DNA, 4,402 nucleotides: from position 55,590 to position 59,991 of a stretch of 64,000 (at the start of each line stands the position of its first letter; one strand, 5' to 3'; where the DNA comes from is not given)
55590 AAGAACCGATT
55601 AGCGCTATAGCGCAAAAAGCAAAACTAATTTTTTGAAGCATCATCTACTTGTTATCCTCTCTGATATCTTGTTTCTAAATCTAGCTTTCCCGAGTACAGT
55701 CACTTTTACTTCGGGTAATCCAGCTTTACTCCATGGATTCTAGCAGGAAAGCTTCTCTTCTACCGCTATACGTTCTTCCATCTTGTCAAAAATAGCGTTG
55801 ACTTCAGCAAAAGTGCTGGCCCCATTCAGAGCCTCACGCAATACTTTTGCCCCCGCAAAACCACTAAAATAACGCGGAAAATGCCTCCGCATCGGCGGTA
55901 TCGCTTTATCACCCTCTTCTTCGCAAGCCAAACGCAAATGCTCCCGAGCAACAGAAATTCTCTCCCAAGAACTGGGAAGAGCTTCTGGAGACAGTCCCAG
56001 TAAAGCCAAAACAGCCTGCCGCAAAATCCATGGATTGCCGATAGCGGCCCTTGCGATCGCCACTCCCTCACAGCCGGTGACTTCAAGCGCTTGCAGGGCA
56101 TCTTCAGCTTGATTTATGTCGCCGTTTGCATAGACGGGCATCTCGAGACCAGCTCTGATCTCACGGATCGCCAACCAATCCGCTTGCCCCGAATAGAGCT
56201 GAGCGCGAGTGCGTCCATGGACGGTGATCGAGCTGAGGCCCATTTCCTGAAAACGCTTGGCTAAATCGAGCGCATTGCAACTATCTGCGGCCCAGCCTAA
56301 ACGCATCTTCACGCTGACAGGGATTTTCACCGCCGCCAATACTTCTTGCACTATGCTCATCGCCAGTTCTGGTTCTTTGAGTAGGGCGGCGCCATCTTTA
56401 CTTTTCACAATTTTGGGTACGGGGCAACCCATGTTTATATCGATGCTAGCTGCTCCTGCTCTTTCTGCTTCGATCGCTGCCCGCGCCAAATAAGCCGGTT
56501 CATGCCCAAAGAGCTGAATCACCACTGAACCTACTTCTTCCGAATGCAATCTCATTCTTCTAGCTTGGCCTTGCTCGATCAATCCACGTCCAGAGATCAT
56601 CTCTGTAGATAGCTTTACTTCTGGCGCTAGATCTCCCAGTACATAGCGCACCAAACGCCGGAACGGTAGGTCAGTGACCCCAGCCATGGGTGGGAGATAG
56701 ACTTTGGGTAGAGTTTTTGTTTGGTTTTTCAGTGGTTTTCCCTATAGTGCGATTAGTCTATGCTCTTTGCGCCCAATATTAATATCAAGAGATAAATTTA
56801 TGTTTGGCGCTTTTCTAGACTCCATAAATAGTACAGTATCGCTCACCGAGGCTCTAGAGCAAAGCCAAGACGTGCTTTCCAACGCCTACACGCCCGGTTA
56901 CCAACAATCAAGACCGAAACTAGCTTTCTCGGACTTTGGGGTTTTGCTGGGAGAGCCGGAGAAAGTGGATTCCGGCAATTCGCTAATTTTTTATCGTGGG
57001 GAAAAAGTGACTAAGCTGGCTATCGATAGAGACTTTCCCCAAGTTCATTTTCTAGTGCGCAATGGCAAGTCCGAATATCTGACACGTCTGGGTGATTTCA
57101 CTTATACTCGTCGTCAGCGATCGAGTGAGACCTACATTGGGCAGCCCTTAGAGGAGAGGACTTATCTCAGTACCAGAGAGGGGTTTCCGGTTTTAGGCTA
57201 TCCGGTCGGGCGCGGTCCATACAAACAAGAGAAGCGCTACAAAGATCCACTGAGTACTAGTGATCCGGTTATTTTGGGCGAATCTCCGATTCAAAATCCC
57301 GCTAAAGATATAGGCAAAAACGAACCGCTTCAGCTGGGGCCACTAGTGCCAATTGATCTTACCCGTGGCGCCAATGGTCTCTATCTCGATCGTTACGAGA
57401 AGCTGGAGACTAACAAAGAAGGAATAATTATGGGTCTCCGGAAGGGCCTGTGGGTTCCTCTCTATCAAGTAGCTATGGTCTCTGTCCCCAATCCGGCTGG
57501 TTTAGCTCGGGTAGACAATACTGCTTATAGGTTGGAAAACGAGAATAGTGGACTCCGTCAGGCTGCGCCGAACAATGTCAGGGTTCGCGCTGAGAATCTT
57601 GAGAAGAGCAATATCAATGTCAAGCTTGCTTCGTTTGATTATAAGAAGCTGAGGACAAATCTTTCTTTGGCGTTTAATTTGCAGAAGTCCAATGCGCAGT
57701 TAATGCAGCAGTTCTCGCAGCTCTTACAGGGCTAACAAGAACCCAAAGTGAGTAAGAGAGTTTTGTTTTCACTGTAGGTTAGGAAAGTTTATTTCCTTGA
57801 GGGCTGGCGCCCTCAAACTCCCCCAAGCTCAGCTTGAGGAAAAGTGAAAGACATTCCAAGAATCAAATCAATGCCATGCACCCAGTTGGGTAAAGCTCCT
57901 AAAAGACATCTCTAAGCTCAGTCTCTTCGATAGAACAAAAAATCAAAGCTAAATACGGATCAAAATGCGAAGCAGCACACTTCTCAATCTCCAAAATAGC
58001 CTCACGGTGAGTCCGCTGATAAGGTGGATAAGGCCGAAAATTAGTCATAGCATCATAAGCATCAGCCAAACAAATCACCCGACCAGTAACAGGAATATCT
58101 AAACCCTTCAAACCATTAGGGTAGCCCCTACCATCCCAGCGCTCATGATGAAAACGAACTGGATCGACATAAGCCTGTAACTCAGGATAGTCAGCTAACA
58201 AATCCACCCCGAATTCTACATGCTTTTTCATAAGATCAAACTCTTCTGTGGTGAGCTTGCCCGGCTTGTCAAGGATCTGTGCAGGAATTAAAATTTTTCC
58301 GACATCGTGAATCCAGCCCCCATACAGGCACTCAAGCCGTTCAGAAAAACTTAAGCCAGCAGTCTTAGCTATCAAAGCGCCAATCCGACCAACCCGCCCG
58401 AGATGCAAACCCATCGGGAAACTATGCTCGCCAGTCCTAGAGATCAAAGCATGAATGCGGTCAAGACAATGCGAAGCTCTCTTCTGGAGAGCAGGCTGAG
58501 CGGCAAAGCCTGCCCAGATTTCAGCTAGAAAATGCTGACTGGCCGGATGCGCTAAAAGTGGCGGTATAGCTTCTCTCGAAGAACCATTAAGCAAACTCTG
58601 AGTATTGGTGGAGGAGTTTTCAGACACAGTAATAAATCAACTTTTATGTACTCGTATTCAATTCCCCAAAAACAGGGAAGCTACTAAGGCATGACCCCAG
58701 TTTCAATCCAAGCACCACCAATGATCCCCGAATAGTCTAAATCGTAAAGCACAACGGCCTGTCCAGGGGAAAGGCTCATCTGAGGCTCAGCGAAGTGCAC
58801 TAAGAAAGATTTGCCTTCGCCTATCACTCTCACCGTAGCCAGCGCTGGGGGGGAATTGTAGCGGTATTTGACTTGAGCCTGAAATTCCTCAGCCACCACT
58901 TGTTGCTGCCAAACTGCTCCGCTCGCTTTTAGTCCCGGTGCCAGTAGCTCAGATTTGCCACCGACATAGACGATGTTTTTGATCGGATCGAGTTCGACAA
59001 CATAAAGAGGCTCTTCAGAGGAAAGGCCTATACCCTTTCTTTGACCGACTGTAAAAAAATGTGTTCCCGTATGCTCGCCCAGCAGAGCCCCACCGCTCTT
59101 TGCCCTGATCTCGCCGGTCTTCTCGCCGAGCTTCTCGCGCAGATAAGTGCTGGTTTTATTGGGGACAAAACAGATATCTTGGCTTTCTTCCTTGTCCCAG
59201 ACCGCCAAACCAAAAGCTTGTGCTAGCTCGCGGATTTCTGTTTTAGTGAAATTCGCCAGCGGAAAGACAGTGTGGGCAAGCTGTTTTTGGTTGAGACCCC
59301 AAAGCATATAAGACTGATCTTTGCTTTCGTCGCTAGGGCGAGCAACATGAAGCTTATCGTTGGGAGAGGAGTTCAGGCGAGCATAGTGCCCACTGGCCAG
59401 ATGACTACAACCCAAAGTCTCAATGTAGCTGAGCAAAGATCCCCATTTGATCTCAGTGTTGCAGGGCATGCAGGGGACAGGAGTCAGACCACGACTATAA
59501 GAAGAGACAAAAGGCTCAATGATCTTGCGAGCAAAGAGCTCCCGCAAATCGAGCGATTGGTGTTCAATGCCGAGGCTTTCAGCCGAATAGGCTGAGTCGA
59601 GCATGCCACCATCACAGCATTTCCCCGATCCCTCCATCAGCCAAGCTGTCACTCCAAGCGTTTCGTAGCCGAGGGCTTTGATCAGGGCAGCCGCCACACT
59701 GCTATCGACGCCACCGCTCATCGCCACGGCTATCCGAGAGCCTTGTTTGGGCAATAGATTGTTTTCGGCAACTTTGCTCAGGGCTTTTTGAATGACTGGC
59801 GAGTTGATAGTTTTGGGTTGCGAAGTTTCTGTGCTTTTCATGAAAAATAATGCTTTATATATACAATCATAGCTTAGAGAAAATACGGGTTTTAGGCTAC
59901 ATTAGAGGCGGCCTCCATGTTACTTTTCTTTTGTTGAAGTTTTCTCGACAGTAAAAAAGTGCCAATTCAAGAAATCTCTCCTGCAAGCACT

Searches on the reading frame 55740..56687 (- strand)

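Call 11: search_protein_families(library=pfam, max_evalue=0.01, proteins=[window:55740-56687:-])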
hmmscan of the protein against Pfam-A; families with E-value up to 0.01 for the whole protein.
window:55740-56687:- (315 aa): 3 families
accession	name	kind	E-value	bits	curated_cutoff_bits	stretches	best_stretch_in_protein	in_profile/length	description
PF01207.24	Dus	-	2.1e-78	264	20.4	1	1-298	5-300/311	Dihydrouridine synthase (Dus)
PF00977.27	His_biosynth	-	0.0003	20.7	23.6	1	101-214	104-221/228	Histidine biosynthesis protein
PF01680.23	SOR_SNZ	-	0.00045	20.5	27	1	71-135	26-84/207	SOR/SNZ family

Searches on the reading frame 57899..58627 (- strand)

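Call 11: search_protein_families(library=pfam, max_evalue=0.01, proteins=[window:57899-58627:-])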
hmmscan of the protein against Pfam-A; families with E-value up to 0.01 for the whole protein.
window:57899-58627:- (242 aa): 2 families
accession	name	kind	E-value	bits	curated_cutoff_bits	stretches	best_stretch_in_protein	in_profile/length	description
PF13487.12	HD_5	-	2.6e-26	92.8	27.2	1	81-225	23-169/170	HD domain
PF01966.28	HD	-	1.7e-16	61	22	1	75-194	4-116/116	HD domain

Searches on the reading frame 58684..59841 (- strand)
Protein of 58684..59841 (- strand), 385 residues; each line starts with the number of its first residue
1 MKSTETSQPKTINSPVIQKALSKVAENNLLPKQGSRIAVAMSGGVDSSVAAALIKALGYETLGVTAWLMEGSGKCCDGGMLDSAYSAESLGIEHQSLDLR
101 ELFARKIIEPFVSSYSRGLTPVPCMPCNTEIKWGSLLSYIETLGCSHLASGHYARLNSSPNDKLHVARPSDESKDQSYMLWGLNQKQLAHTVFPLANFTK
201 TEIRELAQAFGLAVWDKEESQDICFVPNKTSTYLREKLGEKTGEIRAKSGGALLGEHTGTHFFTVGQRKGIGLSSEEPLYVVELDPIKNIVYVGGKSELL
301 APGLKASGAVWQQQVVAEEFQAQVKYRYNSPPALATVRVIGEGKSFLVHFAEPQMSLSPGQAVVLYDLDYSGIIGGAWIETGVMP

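Call 11: search_protein_families(library=pfam, max_evalue=0.01, proteins=[window:58684-59841:-])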
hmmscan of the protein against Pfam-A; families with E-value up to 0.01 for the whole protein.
window:58684-59841:- (385 aa): 5 families
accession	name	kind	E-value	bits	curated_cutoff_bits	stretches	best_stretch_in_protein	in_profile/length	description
PF03054.22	tRNA_Me_trans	-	3e-61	207.1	20.6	1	36-227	2-201/202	tRNA methyl transferase HUP domain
PF20259.3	tRNA_Me_trans_M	-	1.8e-20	72.7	27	1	232-294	2-65/66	tRNA methyl transferase PRC-barrel domain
PF20258.4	tRNA_Me_trans_C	-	9.3e-12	45.6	20.6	1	304-379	4-77/77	Aminomethyltransferase beta-barrel domain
PF02540.23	NAD_synthase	-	4.2e-05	23.2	21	1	29-102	13-84/242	NAD synthase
PF24167.1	DUF7411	-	0.00082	19.4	28.7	1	37-111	3-70/194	Family of unknown function (DUF7411)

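Call 17: find_related_loci(query=window:58684-59841:-, collection=genome_contigs, flank=10000)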
Query window:58684-59841:- (385 aa) in genome_contigs; peptide patterns used: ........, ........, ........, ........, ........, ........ (x = any residue, [..] = any of these).
532 stretches matched a pattern; 487 encode a relative of the query (tblastn E <= 1e-3); the best 80 are kept; 80 distinct loci.
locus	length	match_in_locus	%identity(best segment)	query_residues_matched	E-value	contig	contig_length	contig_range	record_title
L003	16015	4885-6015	58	1-380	4e-150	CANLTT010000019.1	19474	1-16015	MAG: Candidatus Caenarcaniphilales bacterium isolate ZE-3nov15-198 genome assembly, contig: ZE-3nov15-C2499, whole genom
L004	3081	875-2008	59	13-383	5e-155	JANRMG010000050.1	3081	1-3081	MAG: Candidatus Caenarcanales bacterium isolate bins.503 k141_50357, whole genome shotgun sequence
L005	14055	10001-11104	58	14-379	5e-144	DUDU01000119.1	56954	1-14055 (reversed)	MAG TPA_asm: Candidatus Melainabacteria bacterium isolate LMEP_10873 2582582016, whole genome shotgun sequence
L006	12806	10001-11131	57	12-381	2e-141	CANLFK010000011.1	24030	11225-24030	MAG: Candidatus Caenarcaniphilales bacterium isolate ZE-3nov15-135 genome assembly, contig: ZE-3nov15-C1551, whole genom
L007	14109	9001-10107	57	14-379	1e-140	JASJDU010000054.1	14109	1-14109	MAG: Candidatus Caenarcanales bacterium isolate MO_192.B15 MO_192.c_2522, whole genome shotgun sequence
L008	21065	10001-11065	57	27-383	1e-130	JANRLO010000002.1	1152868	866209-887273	MAG: Candidatus Caenarcanales bacterium isolate bins.75 k141_3804622, whole genome shotgun sequence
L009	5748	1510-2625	51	10-381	1e-119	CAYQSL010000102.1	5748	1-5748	MAG TPA_asm: uncultured Gammaproteobacteria bacterium isolate SRP302895_co1_477 genome assembly, contig: NODE_29833_leng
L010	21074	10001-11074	52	28-380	7e-118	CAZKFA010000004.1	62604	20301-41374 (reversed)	MAG TPA_asm: uncultured Gammaproteobacteria bacterium isolate SRP150892_co1_172 genome assembly, contig: NODE_314_length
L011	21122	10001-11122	52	17-380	2e-116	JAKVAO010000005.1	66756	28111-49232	MAG: Candidatus Caenarcanales bacterium isolate ALOHA_ZT_4 ZT-Caenarcaniphilales-1_5, whole genome shotgun sequence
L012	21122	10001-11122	52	17-380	4e-116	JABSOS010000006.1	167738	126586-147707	MAG: Candidatus Caenarcanales bacterium isolate DT_14 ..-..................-1_scaffold_6, whole genome shotgun sequence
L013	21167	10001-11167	49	13-381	4e-115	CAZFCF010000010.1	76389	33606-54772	MAG TPA_asm: uncultured Gammaproteobacteria bacterium isolate SRP150892_co2_242 genome assembly, contig: NODE_293_length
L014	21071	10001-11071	51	26-380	2e-115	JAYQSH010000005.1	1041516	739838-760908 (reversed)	MAG: bacterium isolate SD3109_NP_metabta_bins_sspec.tsv.297 contig_20777_pilon, whole genome shotgun sequence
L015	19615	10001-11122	51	17-380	3e-115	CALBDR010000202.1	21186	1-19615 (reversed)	MAG TPA_asm: uncultured Candidatus Melainabacteria bacterium isolate ERR1995206_bin.70_CONCOCT_v1.1_MAG genome assembly,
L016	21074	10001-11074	50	28-379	2e-115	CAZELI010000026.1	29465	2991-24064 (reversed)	MAG TPA_asm: uncultured Gammaproteobacteria bacterium isolate SRP150892_co2_243 genome assembly, contig: NODE_2029_lengt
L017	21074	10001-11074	51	28-379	5e-114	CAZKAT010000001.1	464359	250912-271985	MAG TPA_asm: uncultured Gammaproteobacteria bacterium isolate SRP150892_co1_169 genome assembly, contig: NODE_4_length_4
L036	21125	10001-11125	46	28-384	2e-100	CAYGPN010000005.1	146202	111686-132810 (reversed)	MAG TPA_asm: uncultured Gammaproteobacteria bacterium isolate ERP117304_co3_146 genome assembly, contig: NODE_128_length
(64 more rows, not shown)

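Call 33: search_protein_families(library=pfam, max_evalue=0.01, proteins=[L008:8259-9626:-, L003:12932-13888:-, L016:18495-18764:-])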
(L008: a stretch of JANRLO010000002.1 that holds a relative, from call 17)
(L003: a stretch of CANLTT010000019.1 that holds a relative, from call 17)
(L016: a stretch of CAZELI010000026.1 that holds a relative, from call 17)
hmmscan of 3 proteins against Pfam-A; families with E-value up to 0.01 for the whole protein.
L008:8259-9626:- (455 aa): 0 families

L003:12932-13888:- (318 aa): 11 families
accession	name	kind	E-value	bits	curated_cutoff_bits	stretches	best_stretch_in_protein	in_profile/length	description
PF00561.26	Abhydrolase_1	-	6.3e-18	65.8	25.8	1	61-299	2-242/245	alpha/beta hydrolase fold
PF12146.15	Hydrolase_4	-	1.3e-13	51.3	27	1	59-271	4-207/239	Serine aminopeptidase, S33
PF05057.20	DUF676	-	3.5e-06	27.1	20.3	1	57-147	3-93/217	Putative serine esterase (DUF676)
PF12697.13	Abhydrolase_6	-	0.00024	22.3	26.3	1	63-162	2-85/217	Alpha/beta hydrolase family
PF08538.16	DUF1749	-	0.00036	20.2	24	1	58-183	29-155/299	Protein of unknown function (DUF1749)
PF00326.27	Peptidase_S9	-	0.00061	19.8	22.6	0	82-154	8-86/213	Prolyl oligopeptidase family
PF20434.5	BD-FAE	-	0.0012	18.9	26.8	1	57-180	11-115/215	BD-FAE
PF02089.21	Palm_thioest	-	0.0017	18.5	26.8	1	62-152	2-93/254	Palmitoyl protein thioesterase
PF10340.15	Say1_Mug180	-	0.002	17.5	21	1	114-151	178-214/374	Steryl acetyl hydrolase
PF02129.25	Peptidase_S15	-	0.0043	17.2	23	1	132-287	95-255/262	X-Pro dipeptidyl-peptidase (S15 family)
PF05990.18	DUF900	-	0.01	15.8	20.5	0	106-151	68-113/232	Alpha/beta hydrolase of unknown function (DUF900)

L016:18495-18764:- (89 aa): 2 families
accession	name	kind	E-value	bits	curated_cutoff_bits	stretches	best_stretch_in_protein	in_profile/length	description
PF00312.27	Ribosomal_S15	-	1.1e-31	109.2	31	1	11-88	4-81/81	Ribosomal protein S15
PF02050.21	FliJ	-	0.0075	16.9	28.4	1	26-83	51-108/123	Flagellar FliJ protein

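Call 35: search_protein_families(library=pfam, max_evalue=0.1, proteins=[L010:7285-8529:-, L010:8529-9776:-, L011:6257-7537:-, L011:7621-9849:-, L005:8533-9702:-, L005:7244-8428:-, L036:7437-8690:-, L008:8259-9626:-])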
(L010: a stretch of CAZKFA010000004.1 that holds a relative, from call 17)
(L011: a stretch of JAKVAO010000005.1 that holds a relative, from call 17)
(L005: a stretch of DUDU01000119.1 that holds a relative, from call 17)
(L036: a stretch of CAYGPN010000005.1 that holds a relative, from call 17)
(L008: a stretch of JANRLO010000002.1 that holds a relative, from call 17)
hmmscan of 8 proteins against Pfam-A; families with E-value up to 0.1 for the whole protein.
L010:7285-8529:- (414 aa): 3 families
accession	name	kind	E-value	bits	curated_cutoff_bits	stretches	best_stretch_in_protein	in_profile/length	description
PF00669.25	Flagellin_N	-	3.5e-16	60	26.6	1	5-137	2-135/139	Bacterial flagellin N-terminal helical region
PF00700.27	Flagellin_C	-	1.4e-06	28.9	23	1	337-412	8-85/86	Bacterial flagellin C-terminal helical region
PF04728.18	LPP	-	0.013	16.3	29.1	0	337-363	6-32/53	Lipoprotein leucine-zipper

L010:8529-9776:- (415 aa): 2 families
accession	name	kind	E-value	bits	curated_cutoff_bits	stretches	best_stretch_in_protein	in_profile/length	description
PF00669.25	Flagellin_N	-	7.1e-06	26.6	26.6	1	17-142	11-137/139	Bacterial flagellin N-terminal helical region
PF07196.18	Flagellin_IN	-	0.028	15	22.7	1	217-261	7-47/55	Flagellin hook IN motif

L011:6257-7537:- (426 aa): 1 family
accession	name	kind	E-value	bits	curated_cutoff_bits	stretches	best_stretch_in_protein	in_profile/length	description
PF00669.25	Flagellin_N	-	3.7e-09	37.2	26.6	1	15-143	9-138/139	Bacterial flagellin N-terminal helical region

L011:7621-9849:- (742 aa): 3 families
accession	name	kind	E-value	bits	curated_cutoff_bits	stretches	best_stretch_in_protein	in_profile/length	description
PF22638.1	FlgK_D1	-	1.2e-23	84.4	28.6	2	95-230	2-132/233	Flagellar hook-associated protein FlgK helical domain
PF06429.18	Flg_bbr_C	-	1.2e-05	25.2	23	1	705-735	10-40/46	Flagellar basal body rod FlgEFG protein C-terminal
PF00460.25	Flg_bb_rod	-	8.7e-05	22.9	20.7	1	9-36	4-31/31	Flagella basal body rod protein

L005:8533-9702:- (389 aa): 12 families
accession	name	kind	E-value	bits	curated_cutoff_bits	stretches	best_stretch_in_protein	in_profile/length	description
PF00478.31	IMPDH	-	3.5e-53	181.3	25.6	1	18-299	2-250/345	IMP dehydrogenase / GMP reductase domain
PF01070.24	FMN_dh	-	1.6e-11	44.3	24.9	1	172-296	201-313/350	FMN-dependent dehydrogenase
PF03060.21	NMO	-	8e-08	32.5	28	1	46-299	8-236/331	Nitronate monooxygenase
PF01645.23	Glu_synthase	-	1.5e-06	28.1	20.4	1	180-286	198-305/369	Conserved region in glutamate synthase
PF05690.20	ThiG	-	0.00025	20.9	23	1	256-293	175-212/247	Thiazole biosynthesis protein ThiG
PF02581.23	TMP-TENI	-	0.0045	16.8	27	1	119-215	81-176/180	Thiamine monophosphate synthase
PF04131.20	NanE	-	0.0072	16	27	0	251-293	139-181/192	Putative N-acetylmannosamine-6-phosphate epimerase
PF01180.27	DHO_dh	-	0.033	13.8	27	1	249-288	233-272/291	Dihydroorotate dehydrogenase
PF14473.11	RD3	-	0.034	14.4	27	1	149-186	46-83/129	RD3 protein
PF01207.24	Dus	-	0.04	13.5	20.4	0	256-285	184-214/311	Dihydrouridine synthase (Dus)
PF00218.27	IGPS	-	0.059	13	27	0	252-293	205-246/254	Indole-3-glycerol phosphate synthase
PF00834.25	Ribul_P_3_epim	-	0.088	12.6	21.1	0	239-287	150-196/198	Ribulose-phosphate 3 epimerase family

L005:7244-8428:- (394 aa): 5 families
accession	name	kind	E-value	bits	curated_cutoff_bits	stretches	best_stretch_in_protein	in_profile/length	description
PF13437.12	HlyD_3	-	1.8e-16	61.2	22.2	2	270-381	2-106/106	HlyD family secretion protein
PF16576.10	HlyD_D23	-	4.1e-14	52.8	30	1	43-382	4-212/214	Barrel-sandwich domain of CusB or HlyD membrane-fusion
PF13533.13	Biotin_lipoyl_2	-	0.00012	22.2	29.8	1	60-84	5-29/32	Biotin-lipoyl like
PF00364.28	Biotin_lipoyl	-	0.00013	22.2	22.1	1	55-85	42-72/73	Biotin-requiring enzyme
PF23191.1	WH_MCM3_C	-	0.047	14.4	27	0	171-233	7-69/77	MCM3-like, winged helix domain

L036:7437-8690:- (417 aa): 2 families
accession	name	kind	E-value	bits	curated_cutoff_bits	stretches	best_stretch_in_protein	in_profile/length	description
PF00669.25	Flagellin_N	-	1.5e-14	54.7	26.6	1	9-144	3-139/139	Bacterial flagellin N-terminal helical region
PF00700.27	Flagellin_C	-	0.0045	17.7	23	1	335-415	4-86/86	Bacterial flagellin C-terminal helical region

L008:8259-9626:- (455 aa): 0 families

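Call 48: find_homologous_proteins(query=L008:8259-9626:-, max_evalue=0.1)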
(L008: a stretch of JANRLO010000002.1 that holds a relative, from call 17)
Query L008:8259-9626:- (455 aa): 1 proteins with E <= 0.1 among 8000 candidates.
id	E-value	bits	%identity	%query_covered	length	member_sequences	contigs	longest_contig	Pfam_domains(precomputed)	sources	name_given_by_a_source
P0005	3.0e-159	549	100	60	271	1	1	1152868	-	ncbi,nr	ncbi:MAG: hypothetical protein SFT81_04470 [Candidatus Caenarcaniphilales bacterium]|nr:hypothetical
